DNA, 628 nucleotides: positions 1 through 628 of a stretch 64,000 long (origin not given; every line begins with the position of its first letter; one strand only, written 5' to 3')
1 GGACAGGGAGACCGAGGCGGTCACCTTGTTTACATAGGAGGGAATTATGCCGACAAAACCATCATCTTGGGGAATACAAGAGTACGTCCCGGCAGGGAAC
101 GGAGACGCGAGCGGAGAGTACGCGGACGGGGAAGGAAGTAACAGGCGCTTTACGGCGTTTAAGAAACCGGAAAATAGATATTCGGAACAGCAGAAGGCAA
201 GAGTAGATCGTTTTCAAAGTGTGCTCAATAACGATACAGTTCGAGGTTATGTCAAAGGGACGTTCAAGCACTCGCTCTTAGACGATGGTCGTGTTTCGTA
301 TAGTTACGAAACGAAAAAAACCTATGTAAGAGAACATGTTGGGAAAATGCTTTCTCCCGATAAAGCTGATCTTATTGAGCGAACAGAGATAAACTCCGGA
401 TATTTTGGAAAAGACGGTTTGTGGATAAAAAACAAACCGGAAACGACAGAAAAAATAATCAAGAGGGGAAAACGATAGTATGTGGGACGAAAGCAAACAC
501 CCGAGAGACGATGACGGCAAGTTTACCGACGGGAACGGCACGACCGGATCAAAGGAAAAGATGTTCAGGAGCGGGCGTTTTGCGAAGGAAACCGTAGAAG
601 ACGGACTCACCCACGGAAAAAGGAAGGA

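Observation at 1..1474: Phage-type polymorphic toxin cassette with junction-motif ORFs, a papain-like Cys/His domain and an overlapping candidate immunity gene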

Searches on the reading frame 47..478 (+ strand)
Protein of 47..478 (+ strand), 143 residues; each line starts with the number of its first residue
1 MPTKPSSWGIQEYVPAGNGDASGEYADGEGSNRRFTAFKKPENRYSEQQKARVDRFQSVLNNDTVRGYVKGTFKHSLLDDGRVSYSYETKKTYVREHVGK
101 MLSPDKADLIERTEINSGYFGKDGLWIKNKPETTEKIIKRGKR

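Call 3: search_protein_families(library=pfam, proteins=[window:47-478:+], max_evalue=1)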
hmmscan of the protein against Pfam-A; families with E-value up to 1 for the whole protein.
window:47-478:+ (143 aa): 1 family
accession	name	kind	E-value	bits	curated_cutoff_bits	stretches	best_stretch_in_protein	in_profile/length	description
PF17273.7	DUF5338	-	0.099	13.2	25.9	1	67-97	39-69/69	Family of unknown function (DUF5338)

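Call 4: search_protein_families(library=phrogs, proteins=[window:47-478:+], max_evalue=1)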
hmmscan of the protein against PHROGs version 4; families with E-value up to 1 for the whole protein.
window:47-478:+ (143 aa): 1 family
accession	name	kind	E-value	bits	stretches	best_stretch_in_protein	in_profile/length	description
phrog_20536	-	unknown function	0.2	12.5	1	72-100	7-33/53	-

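Call 44: find_homologous_proteins(query=window:47-478:+)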
Query window:47-478:+ (143 aa): 18 proteins with E <= 0.001 among 26 candidates.
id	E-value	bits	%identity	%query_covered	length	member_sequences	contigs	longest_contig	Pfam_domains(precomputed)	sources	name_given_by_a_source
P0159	3.9e-78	278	86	100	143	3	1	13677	-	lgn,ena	-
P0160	3.7e-73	262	83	100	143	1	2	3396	-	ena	-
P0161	2.6e-49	185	92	64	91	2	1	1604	-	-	-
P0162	1.8e-11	62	36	90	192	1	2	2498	-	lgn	-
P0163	3.9e-11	61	47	59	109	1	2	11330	-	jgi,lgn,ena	-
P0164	2.4e-10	59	77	29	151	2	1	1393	-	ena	-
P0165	6.9e-9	54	43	67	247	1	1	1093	-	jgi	-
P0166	7.1e-9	54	71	32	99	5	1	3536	-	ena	-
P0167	1.9e-8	52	71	32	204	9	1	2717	-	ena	-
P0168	2.7e-8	52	67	29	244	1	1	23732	-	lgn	-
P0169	1.1e-7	50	84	22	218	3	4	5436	-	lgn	-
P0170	1.1e-7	50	73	29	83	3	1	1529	-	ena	-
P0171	2.8e-7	49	70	29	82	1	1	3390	-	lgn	-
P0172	8.4e-7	47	68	29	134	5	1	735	-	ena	-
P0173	9.9e-7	47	70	29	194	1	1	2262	-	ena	-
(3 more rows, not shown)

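Call 61: find_encoding_contigs(protein=P0159, flank=10000, max_places=3)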
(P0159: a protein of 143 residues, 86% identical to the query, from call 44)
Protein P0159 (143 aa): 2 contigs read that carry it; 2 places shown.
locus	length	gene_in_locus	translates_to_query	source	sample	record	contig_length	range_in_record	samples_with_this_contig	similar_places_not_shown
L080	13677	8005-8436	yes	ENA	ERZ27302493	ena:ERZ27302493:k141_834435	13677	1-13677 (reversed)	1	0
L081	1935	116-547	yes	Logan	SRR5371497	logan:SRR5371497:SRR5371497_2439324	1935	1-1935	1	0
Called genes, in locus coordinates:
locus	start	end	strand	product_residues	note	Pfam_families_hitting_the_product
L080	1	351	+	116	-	?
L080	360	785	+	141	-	-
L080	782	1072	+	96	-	-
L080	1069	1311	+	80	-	-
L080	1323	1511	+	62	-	-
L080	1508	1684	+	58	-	-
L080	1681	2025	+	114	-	-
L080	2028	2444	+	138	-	-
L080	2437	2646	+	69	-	PF01381:HTH_3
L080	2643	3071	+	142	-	-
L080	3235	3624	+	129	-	PF03592:Terminase_2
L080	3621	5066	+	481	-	PF04466:Terminase_3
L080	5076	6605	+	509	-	-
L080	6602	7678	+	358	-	PF06152:Phage_min_cap2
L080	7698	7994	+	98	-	-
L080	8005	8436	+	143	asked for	-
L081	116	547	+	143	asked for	-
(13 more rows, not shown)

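Call 65: search_protein_families(library=ncbifam, proteins=[window:47-478:+], max_evalue=1)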
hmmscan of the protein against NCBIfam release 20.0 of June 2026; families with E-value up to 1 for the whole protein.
window:47-478:+ (143 aa): 0 families

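Call 104: search_protein_families(library=padloc, proteins=[window:47-478:+], max_evalue=0.1)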
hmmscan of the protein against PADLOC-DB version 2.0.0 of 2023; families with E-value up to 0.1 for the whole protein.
window:47-478:+ (143 aa): 0 families
